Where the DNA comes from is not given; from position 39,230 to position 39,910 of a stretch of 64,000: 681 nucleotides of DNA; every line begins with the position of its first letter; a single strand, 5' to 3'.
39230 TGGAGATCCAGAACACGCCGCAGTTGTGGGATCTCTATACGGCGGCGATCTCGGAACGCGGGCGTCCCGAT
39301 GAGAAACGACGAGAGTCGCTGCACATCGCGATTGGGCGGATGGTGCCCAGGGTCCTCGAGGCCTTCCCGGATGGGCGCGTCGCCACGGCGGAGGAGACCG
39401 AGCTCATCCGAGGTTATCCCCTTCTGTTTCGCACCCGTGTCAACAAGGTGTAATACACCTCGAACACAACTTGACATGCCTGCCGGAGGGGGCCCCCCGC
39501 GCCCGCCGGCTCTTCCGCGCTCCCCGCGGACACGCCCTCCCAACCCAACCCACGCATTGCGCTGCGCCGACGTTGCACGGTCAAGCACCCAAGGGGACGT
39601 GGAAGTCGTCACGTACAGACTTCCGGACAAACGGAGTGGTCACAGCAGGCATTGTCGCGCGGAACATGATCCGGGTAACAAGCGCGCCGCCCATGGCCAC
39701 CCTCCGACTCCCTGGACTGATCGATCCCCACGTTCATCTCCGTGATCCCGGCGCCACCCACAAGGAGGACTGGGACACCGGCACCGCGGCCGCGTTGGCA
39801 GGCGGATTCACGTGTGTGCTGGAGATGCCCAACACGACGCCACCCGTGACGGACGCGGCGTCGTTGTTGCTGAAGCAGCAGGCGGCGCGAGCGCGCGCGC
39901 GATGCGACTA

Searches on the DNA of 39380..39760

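Call 43: search_rna_families(source=window, start=39380, end=39760, threshold=evalue, max_evalue=10)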
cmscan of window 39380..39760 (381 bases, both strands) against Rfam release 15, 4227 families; matches with E-value up to 10: 1.
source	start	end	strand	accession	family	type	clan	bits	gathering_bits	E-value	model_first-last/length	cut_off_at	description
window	39501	39631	-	RF02272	Vax2os1_3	Gene; lncRNA;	-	10.4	50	6.3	1-199/199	no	Vax2os1 conserved region 3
